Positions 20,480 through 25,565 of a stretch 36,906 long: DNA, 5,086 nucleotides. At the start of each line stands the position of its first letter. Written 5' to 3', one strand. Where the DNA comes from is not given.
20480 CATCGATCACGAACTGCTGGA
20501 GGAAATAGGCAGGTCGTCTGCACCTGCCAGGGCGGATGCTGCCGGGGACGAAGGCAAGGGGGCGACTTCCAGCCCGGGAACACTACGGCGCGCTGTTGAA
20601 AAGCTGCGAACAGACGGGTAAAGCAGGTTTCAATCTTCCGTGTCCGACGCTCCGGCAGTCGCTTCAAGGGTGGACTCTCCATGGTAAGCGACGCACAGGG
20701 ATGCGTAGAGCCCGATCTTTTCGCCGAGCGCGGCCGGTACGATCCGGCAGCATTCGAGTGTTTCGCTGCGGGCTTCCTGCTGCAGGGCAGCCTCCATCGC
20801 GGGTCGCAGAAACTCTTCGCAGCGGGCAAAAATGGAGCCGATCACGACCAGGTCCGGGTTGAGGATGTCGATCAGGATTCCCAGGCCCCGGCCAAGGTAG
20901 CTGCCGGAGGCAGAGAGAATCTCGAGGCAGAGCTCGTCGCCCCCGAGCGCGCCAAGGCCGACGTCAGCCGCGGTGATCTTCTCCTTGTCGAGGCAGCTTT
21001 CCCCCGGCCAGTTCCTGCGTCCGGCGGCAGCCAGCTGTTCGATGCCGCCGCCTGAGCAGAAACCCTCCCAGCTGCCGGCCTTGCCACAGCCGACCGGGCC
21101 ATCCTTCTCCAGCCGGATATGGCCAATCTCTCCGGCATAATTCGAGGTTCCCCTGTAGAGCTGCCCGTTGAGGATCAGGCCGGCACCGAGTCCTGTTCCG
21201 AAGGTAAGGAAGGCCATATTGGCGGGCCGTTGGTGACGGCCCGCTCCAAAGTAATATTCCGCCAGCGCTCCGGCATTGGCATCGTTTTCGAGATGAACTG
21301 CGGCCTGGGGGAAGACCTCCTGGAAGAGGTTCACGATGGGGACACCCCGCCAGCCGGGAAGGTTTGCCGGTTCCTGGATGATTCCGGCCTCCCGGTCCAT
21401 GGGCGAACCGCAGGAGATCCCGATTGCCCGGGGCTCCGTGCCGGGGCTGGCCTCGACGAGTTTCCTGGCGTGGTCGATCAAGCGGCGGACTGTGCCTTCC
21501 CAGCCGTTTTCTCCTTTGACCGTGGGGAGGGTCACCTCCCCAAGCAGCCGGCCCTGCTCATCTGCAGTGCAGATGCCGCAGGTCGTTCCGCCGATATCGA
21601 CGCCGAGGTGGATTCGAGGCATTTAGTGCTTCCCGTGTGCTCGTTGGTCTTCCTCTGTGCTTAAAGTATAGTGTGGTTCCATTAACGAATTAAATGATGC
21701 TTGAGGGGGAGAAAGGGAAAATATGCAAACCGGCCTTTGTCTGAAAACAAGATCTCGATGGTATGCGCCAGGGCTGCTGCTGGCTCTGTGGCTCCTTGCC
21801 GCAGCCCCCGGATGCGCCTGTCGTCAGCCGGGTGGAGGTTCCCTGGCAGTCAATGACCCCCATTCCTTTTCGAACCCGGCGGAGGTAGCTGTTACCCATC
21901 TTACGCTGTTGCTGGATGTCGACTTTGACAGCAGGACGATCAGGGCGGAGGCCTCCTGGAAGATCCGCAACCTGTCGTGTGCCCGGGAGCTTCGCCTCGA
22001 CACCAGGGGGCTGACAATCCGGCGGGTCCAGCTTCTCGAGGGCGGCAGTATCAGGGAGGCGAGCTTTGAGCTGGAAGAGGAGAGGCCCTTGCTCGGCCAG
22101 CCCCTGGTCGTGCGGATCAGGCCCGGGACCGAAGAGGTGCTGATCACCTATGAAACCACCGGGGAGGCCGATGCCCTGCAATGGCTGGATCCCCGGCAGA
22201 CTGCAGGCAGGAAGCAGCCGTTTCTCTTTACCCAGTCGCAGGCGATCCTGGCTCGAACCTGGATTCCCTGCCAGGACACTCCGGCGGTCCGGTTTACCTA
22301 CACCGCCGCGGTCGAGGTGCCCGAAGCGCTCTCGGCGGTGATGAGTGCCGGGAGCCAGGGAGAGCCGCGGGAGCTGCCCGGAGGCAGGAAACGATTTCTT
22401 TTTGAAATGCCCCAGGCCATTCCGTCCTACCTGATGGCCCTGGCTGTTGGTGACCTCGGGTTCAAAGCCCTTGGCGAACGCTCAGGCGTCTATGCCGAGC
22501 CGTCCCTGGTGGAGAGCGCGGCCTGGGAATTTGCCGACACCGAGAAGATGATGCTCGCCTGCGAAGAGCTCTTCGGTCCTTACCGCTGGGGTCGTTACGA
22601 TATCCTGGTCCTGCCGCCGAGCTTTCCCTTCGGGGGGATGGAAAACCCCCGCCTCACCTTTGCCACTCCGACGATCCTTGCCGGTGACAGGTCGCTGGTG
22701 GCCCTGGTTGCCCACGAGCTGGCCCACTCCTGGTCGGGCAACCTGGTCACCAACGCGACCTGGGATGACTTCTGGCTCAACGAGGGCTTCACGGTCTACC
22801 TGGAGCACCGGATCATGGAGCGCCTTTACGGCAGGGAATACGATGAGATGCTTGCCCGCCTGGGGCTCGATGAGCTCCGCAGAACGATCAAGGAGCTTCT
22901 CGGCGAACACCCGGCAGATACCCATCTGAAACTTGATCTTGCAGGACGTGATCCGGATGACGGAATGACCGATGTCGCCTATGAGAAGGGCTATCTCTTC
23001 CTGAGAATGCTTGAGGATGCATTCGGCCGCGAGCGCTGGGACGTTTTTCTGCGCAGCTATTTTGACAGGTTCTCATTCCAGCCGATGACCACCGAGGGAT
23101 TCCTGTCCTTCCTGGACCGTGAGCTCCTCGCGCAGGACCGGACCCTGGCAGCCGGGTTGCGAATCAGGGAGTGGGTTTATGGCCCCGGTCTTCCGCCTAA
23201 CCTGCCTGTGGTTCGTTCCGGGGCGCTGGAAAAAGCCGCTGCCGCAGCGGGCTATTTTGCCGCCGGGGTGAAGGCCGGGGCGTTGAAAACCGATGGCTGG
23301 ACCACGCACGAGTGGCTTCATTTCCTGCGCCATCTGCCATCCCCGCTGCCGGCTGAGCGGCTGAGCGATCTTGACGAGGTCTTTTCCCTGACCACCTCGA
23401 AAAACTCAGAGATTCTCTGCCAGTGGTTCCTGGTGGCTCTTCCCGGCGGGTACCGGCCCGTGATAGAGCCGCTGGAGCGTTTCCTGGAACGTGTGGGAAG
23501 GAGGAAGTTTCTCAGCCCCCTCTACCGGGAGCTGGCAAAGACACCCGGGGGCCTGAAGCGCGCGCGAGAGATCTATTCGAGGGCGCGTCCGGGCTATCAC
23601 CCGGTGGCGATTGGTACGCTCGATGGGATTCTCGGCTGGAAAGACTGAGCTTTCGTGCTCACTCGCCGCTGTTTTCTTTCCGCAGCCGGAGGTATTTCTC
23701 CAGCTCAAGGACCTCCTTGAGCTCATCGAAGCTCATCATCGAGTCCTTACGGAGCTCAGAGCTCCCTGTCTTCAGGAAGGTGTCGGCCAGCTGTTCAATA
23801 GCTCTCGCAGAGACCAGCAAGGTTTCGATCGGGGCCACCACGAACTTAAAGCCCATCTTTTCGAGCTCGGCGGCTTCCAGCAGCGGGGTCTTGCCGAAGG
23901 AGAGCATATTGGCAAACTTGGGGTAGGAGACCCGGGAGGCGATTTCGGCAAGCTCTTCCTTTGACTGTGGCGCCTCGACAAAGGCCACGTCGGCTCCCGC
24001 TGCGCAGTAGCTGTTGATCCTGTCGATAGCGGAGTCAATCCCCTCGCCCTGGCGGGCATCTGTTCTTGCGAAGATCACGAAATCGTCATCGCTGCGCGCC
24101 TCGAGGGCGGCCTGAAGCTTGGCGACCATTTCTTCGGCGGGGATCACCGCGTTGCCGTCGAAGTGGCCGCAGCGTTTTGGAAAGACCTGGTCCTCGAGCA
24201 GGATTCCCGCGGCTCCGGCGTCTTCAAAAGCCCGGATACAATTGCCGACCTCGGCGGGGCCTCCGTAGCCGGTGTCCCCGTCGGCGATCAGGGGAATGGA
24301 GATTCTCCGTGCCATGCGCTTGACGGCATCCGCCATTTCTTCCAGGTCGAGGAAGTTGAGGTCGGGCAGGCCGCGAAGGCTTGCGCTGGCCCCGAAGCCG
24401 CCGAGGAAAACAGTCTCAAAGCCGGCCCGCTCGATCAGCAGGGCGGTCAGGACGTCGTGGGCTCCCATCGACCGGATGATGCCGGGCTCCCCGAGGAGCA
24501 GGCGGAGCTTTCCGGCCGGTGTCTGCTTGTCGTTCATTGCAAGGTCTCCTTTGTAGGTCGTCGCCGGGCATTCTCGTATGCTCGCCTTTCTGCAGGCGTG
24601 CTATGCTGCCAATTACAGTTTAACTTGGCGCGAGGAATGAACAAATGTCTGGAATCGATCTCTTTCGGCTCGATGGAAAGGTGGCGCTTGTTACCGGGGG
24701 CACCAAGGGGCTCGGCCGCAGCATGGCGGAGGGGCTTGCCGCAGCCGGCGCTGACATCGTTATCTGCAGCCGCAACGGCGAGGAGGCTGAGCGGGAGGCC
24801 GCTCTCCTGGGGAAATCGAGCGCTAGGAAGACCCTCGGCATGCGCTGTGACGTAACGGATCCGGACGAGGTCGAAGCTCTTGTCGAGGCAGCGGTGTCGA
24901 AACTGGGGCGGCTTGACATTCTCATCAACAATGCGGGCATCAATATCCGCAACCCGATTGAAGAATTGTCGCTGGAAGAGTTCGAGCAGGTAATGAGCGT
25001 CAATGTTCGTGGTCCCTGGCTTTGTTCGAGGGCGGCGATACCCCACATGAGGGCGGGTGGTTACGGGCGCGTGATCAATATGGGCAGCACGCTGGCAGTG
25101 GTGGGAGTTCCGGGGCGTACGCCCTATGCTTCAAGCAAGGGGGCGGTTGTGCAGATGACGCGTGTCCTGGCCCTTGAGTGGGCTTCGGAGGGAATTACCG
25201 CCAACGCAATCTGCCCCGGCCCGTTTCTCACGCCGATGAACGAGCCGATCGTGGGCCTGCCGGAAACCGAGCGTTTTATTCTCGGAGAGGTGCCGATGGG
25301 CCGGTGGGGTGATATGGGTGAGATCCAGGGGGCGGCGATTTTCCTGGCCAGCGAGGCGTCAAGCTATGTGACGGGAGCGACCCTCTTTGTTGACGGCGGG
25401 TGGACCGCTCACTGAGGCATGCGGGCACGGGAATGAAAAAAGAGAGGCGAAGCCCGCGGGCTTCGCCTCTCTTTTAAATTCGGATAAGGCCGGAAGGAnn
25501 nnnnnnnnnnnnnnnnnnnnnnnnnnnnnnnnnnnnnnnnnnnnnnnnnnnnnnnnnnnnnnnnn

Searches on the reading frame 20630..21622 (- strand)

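Call 21: search_protein_families(library=pfam, proteins=[window:20630-21622:-], max_evalue=0.001)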
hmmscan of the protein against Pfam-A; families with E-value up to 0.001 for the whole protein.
window:20630-21622:- (330 aa): 2 families
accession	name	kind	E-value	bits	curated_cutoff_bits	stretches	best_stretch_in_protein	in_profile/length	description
PF00480.26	ROK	-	9.2e-46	157.1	22.9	1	6-305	2-284/294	ROK family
PF02685.22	Glucokinase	-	6.4e-05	22.6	22.1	1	123-249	115-245/314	Glucokinase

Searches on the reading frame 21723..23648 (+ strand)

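Call 21: search_protein_families(library=pfam, proteins=[window:21723-23648:+], max_evalue=0.001)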
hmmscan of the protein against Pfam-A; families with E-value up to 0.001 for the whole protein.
window:21723-23648:+ (641 aa): 3 families
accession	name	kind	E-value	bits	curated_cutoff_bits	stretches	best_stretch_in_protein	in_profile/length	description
PF01433.26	Peptidase_M1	-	3.7e-44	151.4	27.7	1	271-466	4-205/218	Peptidase family M1 domain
PF09127.17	Leuk-A4-hydro_C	-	1.5e-26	93.1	27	1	526-634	1-109/112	Leukotriene A4 hydrolase, C-terminal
PF17900.6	Peptidase_M1_N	-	1.2e-16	61.8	25.8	1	59-237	4-186/186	Peptidase M1 N-terminal domain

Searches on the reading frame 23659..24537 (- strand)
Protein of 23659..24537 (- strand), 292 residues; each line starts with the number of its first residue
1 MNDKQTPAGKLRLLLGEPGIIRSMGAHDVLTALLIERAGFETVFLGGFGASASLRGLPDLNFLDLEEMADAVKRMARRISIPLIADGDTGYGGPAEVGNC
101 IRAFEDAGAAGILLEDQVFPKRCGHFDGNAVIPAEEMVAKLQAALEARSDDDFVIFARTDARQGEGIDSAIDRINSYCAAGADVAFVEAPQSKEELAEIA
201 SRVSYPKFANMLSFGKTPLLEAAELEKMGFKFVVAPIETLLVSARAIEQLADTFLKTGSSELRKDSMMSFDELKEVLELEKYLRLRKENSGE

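Call 22: search_protein_families(library=pfam, proteins=[window:23659-24537:-], max_evalue=0.001)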
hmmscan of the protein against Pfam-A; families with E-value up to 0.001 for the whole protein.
window:23659-24537:- (292 aa): 2 families
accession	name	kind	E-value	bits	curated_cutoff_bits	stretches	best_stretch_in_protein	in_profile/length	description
PF13714.12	PEP_mutase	-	4.4e-47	161.1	31.5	1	19-253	9-238/240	Phosphoenolpyruvate phosphomutase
PF00463.27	ICL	-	1.2e-15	57.5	26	1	81-182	150-254/526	Isocitrate lyase family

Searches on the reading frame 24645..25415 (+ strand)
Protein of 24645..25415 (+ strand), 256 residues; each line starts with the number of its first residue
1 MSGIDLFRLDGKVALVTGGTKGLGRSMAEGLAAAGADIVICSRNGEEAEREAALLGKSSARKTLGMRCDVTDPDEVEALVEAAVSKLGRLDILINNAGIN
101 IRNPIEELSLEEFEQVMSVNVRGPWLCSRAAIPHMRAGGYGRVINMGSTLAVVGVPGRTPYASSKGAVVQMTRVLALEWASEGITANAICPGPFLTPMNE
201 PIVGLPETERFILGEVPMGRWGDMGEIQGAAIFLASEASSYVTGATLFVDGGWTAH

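Call 22: search_protein_families(library=pfam, proteins=[window:24645-25415:+], max_evalue=0.001)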
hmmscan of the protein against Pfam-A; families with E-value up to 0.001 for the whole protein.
window:24645-25415:+ (256 aa): 5 families
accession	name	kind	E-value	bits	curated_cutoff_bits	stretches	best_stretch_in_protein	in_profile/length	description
PF13561.12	adh_short_C2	-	7.3e-70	235.6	27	1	21-254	6-236/236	Enoyl-(Acyl carrier protein) reductase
PF00106.31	adh_short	-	2.8e-62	210.1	26.6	1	12-201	1-189/195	short chain dehydrogenase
PF08659.16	KR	-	7.5e-19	68.8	22.6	1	14-166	3-154/180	KR domain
PF23441.1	SDR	-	1.5e-09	38.1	27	1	12-204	8-204/258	SDR-like rossmann domain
PF01370.27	Epimerase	-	5.7e-05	23.1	20.9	1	14-174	1-155/240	NAD dependent epimerase/dehydratase family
